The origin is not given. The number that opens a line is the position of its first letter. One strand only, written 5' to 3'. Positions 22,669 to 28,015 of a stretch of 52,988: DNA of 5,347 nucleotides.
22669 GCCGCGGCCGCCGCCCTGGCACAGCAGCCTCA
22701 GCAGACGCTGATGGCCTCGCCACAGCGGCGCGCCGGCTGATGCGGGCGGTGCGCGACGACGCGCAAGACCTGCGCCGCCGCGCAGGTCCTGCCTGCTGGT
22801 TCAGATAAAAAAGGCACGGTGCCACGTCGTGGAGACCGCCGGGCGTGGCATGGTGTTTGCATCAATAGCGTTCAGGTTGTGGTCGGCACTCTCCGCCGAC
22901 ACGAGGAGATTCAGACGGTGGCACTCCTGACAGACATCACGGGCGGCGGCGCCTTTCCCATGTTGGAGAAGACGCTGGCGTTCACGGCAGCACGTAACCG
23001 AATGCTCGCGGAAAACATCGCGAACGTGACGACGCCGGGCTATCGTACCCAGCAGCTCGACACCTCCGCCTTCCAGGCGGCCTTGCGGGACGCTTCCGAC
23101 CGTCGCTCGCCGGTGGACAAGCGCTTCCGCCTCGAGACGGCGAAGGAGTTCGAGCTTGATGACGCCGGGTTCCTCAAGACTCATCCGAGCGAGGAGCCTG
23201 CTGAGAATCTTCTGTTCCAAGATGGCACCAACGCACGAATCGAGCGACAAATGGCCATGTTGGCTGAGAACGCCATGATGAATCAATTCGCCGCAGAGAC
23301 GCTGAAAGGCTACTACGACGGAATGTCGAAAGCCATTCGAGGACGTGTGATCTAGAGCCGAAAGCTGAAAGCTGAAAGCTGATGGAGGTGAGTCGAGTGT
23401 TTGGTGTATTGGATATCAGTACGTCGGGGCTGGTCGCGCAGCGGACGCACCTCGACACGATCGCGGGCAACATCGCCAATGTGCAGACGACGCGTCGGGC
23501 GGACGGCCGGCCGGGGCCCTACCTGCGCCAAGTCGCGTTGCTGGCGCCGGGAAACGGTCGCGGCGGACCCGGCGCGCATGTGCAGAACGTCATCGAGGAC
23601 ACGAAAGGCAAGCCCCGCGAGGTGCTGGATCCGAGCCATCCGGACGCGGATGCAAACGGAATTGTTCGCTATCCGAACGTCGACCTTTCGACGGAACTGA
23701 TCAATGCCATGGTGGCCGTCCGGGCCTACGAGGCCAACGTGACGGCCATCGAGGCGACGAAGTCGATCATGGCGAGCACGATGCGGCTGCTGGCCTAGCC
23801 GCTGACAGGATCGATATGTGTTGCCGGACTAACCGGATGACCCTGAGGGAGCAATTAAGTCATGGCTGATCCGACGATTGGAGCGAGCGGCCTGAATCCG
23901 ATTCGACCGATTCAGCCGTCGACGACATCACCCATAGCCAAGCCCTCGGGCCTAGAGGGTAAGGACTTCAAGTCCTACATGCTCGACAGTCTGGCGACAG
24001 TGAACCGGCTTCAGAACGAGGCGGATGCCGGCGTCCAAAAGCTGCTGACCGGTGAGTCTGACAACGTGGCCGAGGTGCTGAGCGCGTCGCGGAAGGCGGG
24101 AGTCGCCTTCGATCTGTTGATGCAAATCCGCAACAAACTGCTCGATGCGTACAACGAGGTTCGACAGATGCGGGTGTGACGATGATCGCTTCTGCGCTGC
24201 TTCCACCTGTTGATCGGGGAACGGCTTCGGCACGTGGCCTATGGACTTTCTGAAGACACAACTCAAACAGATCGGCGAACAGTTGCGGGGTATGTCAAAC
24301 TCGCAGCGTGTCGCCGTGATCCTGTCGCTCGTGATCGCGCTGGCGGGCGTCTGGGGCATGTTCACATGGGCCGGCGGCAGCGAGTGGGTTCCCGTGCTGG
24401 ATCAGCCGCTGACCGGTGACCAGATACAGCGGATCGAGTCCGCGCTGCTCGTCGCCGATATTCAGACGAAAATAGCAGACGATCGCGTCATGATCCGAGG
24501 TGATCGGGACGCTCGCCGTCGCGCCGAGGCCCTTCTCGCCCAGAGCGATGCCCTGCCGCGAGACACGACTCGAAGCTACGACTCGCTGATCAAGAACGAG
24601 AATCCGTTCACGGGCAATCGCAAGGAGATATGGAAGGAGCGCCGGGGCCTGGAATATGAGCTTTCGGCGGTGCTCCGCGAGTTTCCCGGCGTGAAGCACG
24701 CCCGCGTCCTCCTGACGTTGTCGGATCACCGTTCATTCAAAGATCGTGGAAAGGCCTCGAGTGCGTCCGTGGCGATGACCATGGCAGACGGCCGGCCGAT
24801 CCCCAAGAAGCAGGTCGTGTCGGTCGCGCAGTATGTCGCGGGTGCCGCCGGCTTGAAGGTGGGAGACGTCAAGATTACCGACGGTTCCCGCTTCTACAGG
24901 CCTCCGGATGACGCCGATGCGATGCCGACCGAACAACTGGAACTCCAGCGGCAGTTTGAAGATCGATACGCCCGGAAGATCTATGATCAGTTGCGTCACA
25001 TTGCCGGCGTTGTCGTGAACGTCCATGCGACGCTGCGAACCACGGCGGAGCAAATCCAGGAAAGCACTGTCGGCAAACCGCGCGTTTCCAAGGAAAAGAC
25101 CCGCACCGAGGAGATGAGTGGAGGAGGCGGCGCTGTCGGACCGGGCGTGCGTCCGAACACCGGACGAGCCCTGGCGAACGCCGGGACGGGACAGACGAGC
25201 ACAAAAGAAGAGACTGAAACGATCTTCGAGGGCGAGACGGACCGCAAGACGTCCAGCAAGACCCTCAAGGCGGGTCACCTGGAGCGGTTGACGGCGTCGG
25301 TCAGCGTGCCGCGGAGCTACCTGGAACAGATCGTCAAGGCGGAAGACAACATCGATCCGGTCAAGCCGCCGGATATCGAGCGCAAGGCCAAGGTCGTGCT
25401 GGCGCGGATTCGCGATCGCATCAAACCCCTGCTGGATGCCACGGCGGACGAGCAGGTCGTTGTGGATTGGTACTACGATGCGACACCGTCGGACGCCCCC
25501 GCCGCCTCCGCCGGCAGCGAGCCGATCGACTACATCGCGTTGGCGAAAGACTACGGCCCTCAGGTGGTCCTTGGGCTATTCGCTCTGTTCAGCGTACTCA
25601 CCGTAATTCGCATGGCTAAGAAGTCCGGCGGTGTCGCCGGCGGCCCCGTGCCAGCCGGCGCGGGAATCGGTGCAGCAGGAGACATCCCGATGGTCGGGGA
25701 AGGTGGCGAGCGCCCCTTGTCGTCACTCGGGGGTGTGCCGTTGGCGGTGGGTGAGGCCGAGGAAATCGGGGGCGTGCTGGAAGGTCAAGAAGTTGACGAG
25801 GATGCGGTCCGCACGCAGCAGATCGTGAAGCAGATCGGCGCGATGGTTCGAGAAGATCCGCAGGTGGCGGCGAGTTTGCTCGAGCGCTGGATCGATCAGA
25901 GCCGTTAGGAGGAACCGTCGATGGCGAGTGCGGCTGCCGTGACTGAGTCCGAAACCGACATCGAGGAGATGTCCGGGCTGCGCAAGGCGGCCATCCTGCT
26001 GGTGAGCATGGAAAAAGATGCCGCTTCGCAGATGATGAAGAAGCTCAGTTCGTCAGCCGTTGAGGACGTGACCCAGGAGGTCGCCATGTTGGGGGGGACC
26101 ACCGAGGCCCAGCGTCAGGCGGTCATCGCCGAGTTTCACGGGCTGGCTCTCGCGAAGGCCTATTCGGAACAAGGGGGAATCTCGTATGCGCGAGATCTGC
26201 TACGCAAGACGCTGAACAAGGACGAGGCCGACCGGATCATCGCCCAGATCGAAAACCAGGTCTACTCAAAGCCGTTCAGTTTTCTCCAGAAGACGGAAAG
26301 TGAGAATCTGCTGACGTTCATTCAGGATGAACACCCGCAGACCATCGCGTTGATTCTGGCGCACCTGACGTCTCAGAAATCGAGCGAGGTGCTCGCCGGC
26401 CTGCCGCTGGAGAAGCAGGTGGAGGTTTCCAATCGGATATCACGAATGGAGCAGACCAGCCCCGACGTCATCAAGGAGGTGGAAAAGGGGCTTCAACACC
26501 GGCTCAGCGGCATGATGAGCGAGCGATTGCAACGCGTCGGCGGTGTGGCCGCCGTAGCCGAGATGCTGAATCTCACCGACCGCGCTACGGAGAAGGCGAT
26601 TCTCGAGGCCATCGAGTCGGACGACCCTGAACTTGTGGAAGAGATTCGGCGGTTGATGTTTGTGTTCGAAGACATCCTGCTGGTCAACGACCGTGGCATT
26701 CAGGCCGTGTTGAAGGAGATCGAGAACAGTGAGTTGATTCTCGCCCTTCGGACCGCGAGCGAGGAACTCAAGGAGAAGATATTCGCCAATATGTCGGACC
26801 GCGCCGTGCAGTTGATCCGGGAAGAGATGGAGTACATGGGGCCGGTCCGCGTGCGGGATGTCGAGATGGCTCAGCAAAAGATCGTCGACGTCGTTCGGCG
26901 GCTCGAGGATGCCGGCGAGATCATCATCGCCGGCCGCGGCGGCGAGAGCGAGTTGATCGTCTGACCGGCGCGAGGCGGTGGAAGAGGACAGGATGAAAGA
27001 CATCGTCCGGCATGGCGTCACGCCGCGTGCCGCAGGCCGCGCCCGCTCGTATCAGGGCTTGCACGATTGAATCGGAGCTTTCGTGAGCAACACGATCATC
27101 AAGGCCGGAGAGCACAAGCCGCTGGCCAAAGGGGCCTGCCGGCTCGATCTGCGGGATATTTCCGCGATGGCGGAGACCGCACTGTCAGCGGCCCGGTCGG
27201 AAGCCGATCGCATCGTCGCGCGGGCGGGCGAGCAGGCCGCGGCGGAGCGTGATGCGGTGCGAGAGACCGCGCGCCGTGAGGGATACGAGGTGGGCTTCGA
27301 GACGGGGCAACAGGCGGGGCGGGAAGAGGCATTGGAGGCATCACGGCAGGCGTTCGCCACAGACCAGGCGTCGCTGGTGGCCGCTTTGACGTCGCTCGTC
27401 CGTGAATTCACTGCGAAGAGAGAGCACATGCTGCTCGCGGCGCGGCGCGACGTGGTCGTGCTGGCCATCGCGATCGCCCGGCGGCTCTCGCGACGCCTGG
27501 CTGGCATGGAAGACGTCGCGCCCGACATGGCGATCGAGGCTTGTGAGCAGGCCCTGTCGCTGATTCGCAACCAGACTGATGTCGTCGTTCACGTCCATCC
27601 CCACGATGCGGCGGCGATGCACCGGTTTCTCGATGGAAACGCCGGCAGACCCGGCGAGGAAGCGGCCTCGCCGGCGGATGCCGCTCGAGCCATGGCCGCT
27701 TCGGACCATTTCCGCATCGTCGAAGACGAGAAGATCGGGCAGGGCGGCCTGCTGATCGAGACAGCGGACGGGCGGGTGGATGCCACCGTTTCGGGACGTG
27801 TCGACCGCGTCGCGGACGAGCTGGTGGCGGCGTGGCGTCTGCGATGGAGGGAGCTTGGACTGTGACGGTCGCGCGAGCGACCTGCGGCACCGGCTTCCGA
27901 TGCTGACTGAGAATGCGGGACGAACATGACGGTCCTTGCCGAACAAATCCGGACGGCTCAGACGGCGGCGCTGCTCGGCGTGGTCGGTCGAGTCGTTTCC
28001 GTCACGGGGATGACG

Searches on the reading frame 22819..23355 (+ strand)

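Call 8: search_protein_families(library=pfam, proteins=[window:22819-23355:+], max_evalue=0.001)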
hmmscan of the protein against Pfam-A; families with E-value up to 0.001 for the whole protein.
window:22819-23355:+ (178 aa): 0 families

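Call 13: search_protein_families(library=ncbifam, proteins=[window:22819-23355:+], max_evalue=0.1)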
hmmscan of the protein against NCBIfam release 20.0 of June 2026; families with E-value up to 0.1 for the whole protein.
window:22819-23355:+ (178 aa): 19 families
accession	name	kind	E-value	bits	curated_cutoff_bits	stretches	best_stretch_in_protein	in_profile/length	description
TIGR01396.1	FlgB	equivalog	1.3e-17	64.3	59.05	1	45-174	4-131/131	flagellar basal body rod protein FlgB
NF009328.0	PRK12685.1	equivalog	6e-09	36.3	169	1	49-103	12-66/116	flagellar basal body rod protein FlgB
NF004654.1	PRK06004.1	equivalog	8.7e-08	33.2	142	1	48-159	1-110/126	flagellar basal body rod protein FlgB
NF009264.0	PRK12621.1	equivalog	8.9e-07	29.4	163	1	49-173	12-131/136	flagellar basal body rod protein FlgB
NF009266.0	PRK12623.1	equivalog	3.6e-06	26.9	144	1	47-155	14-112/133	flagellar basal body rod protein FlgB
NF009263.0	PRK12620.1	equivalog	7.9e-06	25.9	158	1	51-97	14-57/133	flagellar basal body rod protein FlgB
NF009270.0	PRK12627.1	equivalog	4.3e-05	23.9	128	1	54-111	16-71/128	FlgB family protein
TIGR02490.1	flgF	equivalog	0.00012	21.8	178.5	1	59-100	14-52/218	flagellar basal-body rod protein FlgF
NF009275.1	PRK12632.1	equivalog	0.00027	21.3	170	1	54-89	16-48/130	flagellar basal body rod protein FlgC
NF004653.1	PRK06003.1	equivalog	0.00063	20.2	153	1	51-90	12-49/126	flagellar basal body rod protein FlgB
NF009265.0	PRK12622.1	equivalog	0.0012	19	145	1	54-165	16-126/135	flagellar basal body rod protein FlgB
TIGR03506.1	FlgEFG_subfam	subfamily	0.0014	18.4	70.25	1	62-88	19-45/351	flagellar hook-basal body complex protein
TIGR02492.1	flgK_ends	equivalog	0.0015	17.9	170.75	1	59-88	16-45/437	flagellar hook-associated protein FlgK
NF009262.0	PRK12619.1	equivalog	0.003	18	183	1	48-111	11-74/130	flagellar basal body rod protein FlgB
NF009280.2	PRK12640.1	subfamily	0.0059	16.2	210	1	59-96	18-55/246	flagellar basal body rod protein FlgF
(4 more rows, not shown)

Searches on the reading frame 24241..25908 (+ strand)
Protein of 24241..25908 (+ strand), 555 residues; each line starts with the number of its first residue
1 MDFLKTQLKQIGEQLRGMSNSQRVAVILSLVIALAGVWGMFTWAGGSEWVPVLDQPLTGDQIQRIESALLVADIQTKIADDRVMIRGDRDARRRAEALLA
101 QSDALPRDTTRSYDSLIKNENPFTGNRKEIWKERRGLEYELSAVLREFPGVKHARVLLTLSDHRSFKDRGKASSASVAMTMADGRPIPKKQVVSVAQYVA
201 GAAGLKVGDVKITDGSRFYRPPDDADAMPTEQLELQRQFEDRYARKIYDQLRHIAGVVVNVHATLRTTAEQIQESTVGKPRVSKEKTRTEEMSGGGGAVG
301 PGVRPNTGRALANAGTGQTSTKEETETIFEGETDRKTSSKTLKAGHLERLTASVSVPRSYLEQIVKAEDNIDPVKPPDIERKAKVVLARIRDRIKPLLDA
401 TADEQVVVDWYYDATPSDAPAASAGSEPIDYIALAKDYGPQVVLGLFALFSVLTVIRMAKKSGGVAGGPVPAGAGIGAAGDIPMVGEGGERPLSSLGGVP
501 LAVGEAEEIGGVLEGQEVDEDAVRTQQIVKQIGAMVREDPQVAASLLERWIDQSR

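Call 6: search_protein_families(library=pfam, proteins=[window:24241-25908:+], max_evalue=0.01)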
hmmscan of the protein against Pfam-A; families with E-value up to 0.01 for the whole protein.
window:24241-25908:+ (555 aa): 2 families
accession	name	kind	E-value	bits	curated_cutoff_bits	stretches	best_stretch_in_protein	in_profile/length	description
PF01514.23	YscJ_FliF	-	1.7e-20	74.1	24.4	1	55-215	11-172/179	Secretory protein of YscJ/FliF family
PF08345.17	YscJ_FliF_C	-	2e-08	35.3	23.8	1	257-363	10-108/147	Flagellar M-ring protein C-terminal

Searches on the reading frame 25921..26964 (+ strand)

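Call 6: search_protein_families(library=pfam, proteins=[window:25921-26964:+], max_evalue=0.01)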
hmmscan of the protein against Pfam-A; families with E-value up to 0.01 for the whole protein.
window:25921-26964:+ (347 aa): 5 families
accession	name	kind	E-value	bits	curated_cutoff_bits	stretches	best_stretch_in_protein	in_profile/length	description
PF01706.21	FliG_C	-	1.6e-44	151.1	23.3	1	229-336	1-108/108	FliG C-terminal domain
PF14842.11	FliG_N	-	1.2e-34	119.5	25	2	16-119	1-104/104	FliG N-terminal domain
PF14841.11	FliG_M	-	1.1e-29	102.9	25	1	128-201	2-75/76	FliG middle domain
PF03448.22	MgtE_N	-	0.0043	18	25.9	0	97-175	12-87/102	MgtE intracellular N domain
PF13378.12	MR_MLE_C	-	0.0063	16.7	29.4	0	11-90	82-162/219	Enolase C-terminal domain-like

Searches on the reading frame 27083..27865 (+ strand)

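Call 5: search_protein_families(library=pfam, proteins=[window:27083-27865:+], max_evalue=0.01)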
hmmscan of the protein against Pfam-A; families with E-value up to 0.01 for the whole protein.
window:27083-27865:+ (260 aa): 1 family
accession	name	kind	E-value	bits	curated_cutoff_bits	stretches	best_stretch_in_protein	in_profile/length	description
PF02108.21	FliH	-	1.6e-13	51.2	24.1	1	99-243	4-128/128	Flagellar assembly protein FliH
